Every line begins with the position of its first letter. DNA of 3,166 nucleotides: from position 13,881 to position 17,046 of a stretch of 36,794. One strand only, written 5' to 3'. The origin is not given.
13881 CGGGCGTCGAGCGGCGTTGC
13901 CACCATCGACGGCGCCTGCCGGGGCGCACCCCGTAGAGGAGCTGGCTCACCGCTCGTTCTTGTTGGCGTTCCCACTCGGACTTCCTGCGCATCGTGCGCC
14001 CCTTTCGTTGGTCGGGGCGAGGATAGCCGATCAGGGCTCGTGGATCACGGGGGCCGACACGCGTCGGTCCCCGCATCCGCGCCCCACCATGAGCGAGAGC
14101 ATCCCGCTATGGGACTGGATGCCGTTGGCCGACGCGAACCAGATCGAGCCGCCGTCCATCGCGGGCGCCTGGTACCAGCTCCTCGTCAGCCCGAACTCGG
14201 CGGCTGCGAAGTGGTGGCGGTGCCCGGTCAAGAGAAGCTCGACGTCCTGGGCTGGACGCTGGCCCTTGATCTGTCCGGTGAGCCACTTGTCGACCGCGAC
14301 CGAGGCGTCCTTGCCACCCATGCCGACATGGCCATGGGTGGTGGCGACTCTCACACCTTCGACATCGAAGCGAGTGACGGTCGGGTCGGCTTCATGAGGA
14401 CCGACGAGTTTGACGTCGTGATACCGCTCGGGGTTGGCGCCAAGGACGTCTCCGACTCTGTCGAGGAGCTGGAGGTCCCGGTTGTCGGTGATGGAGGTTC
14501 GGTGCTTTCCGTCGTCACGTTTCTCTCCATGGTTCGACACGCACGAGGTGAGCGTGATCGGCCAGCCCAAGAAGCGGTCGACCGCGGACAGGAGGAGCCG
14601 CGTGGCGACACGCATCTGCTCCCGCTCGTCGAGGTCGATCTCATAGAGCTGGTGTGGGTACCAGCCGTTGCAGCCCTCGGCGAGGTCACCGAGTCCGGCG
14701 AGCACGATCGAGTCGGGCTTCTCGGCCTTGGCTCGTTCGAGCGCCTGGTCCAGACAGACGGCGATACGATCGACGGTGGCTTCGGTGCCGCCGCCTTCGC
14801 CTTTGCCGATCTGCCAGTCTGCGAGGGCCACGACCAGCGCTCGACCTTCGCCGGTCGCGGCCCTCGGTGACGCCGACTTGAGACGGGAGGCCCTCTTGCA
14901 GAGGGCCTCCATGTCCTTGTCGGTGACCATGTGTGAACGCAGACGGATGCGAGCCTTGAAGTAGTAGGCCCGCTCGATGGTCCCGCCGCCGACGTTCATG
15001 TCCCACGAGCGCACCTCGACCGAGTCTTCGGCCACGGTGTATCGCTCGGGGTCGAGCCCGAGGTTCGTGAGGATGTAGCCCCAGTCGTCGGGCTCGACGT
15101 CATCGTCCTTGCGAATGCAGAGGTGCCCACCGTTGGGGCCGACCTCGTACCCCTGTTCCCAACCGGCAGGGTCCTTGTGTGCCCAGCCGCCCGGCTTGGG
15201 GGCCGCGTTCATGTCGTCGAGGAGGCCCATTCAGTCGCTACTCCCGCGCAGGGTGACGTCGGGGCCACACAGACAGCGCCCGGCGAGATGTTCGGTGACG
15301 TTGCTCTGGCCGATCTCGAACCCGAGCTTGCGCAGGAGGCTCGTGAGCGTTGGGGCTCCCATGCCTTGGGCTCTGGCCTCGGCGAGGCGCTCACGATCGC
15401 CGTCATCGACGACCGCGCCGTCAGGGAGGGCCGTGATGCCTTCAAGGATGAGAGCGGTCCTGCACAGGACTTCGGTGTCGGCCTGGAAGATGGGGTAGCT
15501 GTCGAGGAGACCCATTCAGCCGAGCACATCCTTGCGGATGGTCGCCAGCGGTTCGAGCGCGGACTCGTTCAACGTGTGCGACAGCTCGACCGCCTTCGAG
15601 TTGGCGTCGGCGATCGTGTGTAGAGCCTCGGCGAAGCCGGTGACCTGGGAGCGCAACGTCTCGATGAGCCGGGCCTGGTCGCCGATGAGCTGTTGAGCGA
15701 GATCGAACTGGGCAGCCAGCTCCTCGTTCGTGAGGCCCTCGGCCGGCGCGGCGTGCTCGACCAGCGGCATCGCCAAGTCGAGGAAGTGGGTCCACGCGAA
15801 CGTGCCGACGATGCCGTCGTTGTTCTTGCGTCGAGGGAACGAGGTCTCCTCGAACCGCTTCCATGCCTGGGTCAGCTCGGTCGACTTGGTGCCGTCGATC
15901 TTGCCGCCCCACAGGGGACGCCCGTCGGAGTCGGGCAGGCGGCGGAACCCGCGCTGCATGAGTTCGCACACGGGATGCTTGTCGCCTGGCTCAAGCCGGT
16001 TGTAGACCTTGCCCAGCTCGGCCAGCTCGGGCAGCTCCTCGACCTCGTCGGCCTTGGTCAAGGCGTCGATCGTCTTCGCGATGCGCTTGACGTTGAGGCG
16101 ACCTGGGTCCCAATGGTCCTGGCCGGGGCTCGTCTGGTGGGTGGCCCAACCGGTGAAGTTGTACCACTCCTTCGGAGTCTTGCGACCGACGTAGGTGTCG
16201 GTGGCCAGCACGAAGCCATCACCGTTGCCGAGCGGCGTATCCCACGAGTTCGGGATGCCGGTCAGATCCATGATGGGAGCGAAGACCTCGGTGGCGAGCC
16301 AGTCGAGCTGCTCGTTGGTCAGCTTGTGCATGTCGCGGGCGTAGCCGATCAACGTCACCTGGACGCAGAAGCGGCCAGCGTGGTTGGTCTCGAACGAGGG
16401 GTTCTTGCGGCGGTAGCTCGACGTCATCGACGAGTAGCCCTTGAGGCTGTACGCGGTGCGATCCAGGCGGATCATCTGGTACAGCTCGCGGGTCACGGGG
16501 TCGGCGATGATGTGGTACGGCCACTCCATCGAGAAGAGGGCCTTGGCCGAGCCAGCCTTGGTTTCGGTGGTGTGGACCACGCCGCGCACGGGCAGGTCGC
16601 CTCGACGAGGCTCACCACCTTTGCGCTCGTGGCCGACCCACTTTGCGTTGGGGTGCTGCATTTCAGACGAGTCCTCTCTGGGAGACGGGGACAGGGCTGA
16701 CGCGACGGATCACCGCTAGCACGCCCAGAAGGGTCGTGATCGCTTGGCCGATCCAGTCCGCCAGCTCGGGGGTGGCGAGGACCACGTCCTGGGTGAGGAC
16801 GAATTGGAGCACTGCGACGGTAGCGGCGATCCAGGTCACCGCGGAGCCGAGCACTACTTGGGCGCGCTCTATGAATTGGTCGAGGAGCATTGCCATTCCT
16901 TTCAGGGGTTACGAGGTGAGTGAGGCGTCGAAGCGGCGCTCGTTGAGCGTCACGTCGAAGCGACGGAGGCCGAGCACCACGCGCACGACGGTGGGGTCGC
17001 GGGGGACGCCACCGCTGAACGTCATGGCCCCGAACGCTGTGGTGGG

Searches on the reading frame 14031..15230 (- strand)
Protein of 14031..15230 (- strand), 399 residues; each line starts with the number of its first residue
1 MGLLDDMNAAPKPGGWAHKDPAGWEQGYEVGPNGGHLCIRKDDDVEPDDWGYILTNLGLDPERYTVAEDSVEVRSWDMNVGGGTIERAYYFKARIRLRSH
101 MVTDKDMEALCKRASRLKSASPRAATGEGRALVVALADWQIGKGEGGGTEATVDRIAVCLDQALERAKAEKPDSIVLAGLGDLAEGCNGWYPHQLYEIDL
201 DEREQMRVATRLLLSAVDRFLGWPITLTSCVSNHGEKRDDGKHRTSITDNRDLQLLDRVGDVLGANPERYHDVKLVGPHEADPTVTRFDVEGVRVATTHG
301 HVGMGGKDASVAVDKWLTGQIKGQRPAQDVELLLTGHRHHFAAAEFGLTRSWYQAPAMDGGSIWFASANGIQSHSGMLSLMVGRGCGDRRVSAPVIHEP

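Call 15: search_protein_families(library=pfam, proteins=[window:14031-15230:-], max_evalue=0.01)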
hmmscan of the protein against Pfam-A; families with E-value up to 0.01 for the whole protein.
window:14031-15230:- (399 aa): 0 families

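Call 17: search_protein_families(library=phrogs, proteins=[window:14031-15230:-], max_evalue=0.001)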
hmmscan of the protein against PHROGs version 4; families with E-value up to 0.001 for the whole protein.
window:14031-15230:- (399 aa): 1 family
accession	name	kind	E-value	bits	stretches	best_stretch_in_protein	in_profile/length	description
phrog_284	-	DNA, RNA and nucleotide metabolism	6.3e-43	148.2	1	108-382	107-380/398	exonuclease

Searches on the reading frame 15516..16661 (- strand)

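Call 15: search_protein_families(library=pfam, proteins=[window:15516-16661:-], max_evalue=0.01)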
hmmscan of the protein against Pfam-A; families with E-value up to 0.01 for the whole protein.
window:15516-16661:- (381 aa): 0 families

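Call 17: search_protein_families(library=phrogs, proteins=[window:15516-16661:-], max_evalue=0.001)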
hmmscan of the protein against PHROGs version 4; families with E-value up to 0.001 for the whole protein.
window:15516-16661:- (381 aa): 2 families
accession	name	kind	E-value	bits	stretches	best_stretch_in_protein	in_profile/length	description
phrog_17214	-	lysis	1e-05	26.4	1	24-189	19-177/322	endolysin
phrog_29733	-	unknown function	8.8e-05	23.7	1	48-191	65-194/319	-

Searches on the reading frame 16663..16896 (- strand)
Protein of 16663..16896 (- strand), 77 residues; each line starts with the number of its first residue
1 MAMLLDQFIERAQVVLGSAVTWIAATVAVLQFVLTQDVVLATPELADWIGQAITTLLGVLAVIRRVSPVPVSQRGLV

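Call 15: search_protein_families(library=pfam, proteins=[window:16663-16896:-], max_evalue=0.01)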
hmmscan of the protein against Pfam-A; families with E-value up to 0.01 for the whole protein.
window:16663-16896:- (77 aa): 0 families

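Call 17: search_protein_families(library=phrogs, proteins=[window:16663-16896:-], max_evalue=0.001)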
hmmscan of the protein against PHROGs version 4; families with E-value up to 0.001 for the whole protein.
window:16663-16896:- (77 aa): 0 families
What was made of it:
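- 16663..16896 (-): 77-aa ORF with two hydrophobic segments, holin-like. It marks the end of the tail module. No family hit (calls 15, 17).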
